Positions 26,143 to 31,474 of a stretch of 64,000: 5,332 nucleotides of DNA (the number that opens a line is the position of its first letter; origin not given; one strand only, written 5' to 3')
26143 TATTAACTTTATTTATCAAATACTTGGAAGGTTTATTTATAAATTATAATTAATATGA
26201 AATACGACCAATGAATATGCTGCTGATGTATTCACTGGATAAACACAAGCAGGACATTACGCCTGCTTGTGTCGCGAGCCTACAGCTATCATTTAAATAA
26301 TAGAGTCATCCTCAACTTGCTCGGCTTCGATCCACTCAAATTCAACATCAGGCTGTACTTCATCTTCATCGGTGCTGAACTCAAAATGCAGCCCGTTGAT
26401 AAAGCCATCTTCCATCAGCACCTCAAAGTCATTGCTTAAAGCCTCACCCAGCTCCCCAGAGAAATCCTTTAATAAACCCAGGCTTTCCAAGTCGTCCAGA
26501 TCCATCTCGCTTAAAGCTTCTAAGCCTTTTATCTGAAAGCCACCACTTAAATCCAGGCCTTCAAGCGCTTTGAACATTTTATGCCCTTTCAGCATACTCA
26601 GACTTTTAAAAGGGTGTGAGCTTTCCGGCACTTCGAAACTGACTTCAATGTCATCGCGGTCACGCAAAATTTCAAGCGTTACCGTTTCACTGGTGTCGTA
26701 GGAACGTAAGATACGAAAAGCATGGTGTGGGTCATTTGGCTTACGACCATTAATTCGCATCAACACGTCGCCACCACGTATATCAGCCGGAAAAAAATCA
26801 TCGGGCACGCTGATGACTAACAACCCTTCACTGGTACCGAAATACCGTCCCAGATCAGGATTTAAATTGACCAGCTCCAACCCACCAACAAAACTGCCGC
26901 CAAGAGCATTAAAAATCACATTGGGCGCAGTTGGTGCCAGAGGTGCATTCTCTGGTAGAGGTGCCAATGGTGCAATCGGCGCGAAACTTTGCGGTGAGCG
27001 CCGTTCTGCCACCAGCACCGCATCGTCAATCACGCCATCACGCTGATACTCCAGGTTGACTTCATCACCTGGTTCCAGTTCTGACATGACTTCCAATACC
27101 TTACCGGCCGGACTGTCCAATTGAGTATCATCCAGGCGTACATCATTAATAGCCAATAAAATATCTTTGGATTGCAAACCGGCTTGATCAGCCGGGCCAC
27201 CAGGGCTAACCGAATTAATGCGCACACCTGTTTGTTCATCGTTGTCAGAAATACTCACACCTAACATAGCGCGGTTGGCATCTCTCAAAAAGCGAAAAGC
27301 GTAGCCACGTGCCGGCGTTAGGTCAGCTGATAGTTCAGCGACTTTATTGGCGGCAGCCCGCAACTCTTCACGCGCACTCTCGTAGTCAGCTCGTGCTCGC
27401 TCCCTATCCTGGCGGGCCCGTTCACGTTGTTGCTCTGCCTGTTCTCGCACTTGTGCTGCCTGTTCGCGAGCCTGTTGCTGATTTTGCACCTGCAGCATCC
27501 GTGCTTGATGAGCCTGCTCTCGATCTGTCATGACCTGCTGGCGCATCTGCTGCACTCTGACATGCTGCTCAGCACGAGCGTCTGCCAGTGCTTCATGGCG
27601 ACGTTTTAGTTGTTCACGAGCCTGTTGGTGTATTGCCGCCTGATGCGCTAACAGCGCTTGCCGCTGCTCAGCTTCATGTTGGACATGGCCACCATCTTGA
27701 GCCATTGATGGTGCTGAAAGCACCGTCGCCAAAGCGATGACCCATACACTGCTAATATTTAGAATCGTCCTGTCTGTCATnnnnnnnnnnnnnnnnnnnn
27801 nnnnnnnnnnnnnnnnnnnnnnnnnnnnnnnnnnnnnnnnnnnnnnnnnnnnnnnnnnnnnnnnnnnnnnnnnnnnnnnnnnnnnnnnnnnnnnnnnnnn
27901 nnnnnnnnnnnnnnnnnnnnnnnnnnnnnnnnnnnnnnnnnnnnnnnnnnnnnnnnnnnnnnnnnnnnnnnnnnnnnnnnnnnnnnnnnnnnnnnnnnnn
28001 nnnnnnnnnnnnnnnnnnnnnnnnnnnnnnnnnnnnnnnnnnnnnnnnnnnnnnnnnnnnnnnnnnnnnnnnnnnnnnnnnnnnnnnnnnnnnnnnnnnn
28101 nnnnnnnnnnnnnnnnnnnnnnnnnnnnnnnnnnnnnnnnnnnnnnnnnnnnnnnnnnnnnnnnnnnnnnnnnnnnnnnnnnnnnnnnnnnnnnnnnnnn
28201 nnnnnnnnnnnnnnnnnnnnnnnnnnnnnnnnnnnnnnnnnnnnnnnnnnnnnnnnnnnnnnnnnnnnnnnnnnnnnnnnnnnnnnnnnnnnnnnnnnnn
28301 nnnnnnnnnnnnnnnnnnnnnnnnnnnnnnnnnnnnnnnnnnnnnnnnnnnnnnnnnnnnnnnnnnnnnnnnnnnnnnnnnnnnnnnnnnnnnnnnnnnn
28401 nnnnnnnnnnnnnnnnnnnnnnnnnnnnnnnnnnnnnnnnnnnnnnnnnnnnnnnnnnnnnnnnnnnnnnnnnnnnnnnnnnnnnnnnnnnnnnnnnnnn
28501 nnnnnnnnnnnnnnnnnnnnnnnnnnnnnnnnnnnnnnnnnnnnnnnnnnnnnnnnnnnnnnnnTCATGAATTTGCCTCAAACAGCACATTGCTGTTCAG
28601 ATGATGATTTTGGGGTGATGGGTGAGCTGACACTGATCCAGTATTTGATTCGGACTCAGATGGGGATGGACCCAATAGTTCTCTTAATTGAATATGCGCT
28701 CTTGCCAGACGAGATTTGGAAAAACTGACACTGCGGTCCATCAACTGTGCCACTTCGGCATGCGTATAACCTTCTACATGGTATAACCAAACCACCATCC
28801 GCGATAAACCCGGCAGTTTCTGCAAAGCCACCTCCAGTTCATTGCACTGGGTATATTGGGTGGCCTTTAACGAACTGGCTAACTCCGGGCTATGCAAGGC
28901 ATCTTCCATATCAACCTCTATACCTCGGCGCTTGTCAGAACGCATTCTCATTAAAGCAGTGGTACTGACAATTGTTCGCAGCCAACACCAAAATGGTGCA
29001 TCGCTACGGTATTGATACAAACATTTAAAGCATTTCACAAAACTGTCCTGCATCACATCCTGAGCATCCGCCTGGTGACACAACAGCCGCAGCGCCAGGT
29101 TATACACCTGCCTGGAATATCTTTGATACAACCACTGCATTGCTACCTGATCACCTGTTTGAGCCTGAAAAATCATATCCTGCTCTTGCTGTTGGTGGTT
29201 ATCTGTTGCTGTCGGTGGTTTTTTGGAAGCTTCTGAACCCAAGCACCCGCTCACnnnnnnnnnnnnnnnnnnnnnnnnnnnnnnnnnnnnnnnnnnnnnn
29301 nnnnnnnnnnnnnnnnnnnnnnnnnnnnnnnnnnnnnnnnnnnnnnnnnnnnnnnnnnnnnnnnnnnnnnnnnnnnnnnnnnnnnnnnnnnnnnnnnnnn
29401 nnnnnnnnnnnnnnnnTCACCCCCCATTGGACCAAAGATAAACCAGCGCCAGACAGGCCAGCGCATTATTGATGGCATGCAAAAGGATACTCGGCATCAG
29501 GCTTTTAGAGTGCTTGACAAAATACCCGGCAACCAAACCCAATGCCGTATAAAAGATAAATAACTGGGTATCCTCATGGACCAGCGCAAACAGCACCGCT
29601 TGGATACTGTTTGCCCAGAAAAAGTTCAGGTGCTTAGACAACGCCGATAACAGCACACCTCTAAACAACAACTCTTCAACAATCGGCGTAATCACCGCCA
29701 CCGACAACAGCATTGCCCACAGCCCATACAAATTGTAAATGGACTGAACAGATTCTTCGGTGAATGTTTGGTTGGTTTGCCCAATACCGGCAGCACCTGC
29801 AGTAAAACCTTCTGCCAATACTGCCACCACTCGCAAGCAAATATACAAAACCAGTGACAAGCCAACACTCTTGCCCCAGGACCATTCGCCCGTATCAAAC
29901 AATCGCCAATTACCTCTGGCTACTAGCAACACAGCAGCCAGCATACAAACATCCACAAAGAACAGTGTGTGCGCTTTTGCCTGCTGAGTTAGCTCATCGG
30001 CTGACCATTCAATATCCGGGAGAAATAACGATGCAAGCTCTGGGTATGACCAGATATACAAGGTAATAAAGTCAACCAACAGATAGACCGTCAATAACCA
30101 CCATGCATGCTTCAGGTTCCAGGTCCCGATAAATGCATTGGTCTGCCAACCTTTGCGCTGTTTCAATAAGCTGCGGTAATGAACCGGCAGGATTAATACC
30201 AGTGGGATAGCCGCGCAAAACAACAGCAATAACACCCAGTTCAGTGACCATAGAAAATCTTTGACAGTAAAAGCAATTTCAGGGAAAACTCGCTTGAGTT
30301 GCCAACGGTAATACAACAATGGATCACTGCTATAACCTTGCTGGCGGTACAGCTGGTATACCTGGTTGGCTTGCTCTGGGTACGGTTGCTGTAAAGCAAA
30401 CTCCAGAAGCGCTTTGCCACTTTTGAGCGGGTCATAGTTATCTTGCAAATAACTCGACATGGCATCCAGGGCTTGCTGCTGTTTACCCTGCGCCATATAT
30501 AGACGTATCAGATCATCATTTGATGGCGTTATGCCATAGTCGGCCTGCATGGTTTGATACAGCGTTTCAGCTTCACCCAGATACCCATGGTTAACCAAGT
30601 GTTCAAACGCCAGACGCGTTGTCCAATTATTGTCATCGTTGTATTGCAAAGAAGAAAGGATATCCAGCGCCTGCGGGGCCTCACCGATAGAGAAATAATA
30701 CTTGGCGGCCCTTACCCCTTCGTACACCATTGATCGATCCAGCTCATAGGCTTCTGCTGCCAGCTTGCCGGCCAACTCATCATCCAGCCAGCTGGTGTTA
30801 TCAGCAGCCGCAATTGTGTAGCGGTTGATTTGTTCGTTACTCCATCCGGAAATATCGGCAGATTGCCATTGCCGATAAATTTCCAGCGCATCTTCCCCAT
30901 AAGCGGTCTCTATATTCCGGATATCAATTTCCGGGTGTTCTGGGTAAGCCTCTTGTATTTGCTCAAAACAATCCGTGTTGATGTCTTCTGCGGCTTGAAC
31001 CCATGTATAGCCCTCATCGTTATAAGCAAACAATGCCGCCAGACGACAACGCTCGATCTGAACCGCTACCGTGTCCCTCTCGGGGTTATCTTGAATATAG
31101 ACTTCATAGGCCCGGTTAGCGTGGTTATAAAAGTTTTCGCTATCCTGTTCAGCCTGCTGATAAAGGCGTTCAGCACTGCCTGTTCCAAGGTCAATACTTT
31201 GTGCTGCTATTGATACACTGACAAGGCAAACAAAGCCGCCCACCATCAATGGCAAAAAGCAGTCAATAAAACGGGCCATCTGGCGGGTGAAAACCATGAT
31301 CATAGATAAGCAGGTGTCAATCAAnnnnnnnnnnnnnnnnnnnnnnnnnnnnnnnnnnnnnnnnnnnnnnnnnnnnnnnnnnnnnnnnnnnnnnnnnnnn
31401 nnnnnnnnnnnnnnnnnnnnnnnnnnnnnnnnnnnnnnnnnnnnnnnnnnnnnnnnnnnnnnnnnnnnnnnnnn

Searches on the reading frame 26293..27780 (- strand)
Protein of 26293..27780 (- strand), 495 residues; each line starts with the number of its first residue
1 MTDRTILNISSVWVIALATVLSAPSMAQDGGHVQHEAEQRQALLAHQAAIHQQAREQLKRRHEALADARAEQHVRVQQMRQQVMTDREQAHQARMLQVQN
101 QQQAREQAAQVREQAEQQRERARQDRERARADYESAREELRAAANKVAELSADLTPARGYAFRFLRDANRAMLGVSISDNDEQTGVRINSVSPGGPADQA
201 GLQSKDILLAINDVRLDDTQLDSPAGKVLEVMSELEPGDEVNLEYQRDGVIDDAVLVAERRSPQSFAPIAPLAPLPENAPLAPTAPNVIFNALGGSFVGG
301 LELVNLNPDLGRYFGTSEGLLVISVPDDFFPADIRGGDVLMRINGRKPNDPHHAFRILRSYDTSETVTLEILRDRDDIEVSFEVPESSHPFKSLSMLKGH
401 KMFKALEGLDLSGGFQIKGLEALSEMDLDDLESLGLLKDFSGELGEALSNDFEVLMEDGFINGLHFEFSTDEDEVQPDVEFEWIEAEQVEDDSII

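Call 24: search_protein_families(library=ncbifam, proteins=[window:26293-27780:-], max_evalue=1e-10)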
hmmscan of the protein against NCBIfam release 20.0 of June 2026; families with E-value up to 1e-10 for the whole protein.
window:26293-27780:- (495 aa): 2 families
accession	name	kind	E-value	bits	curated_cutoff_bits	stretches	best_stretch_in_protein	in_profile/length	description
TIGR02037.1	degP_htrA_DO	subfamily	1.5e-14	53.7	416.2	0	180-254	255-323/434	Do family serine endopeptidase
NF040960.1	MamE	equivalog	1e-13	50.8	800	0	182-286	465-561/659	magnetosome formation protease MamE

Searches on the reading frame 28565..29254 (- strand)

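Call 69: search_protein_families(library=pfam, proteins=[window:28565-29254:-], max_evalue=0.0001)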
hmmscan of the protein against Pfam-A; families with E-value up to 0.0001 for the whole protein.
window:28565-29254:- (229 aa): 3 families
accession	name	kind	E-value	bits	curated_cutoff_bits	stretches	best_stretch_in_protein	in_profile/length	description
PF04542.20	Sigma70_r2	-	1.6e-13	50.7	24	1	42-110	1-71/71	Sigma-70 region 2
PF08281.18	Sigma70_r4_2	-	4.4e-11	42.7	25.7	1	138-186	2-50/54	Sigma-70, region 4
PF04545.22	Sigma70_r4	-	4e-06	26.7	24.1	1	143-192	1-50/50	Sigma-70, region 4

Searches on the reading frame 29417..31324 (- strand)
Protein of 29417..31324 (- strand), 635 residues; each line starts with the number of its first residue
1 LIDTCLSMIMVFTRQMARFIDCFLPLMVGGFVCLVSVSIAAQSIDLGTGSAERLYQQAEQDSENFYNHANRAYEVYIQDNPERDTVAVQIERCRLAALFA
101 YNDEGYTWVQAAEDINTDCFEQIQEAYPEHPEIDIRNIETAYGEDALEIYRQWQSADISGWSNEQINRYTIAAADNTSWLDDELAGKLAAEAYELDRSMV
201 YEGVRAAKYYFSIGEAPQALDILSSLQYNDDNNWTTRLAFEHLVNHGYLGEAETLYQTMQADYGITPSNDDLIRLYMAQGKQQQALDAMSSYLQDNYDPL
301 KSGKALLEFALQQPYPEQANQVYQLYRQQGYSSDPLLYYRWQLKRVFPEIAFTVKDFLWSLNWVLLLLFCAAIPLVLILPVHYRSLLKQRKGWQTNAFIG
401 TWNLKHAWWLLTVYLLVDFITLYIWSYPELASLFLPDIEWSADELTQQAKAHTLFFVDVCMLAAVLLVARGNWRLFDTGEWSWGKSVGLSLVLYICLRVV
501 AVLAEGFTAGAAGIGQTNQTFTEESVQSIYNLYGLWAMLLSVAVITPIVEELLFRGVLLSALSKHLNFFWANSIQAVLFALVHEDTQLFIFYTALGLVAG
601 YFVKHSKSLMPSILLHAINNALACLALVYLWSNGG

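Call 24: search_protein_families(library=ncbifam, proteins=[window:29417-31324:-], max_evalue=1e-10)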
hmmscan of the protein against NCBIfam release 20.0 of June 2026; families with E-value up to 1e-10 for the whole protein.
window:29417-31324:- (635 aa): 2 families
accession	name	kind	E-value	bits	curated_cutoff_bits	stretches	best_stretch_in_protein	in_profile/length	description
NF041647.1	ABC_perm_CPBP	equivalog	3.4e-23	82.3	435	1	456-627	463-634/636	ABC transporter permease subunit/CPBP intramembrane protease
NF046050.1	CPBP_fam_MroQ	equivalog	1.5e-12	47.4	270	1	416-629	5-226/243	intramembrane glutamic endopeptidase MroQ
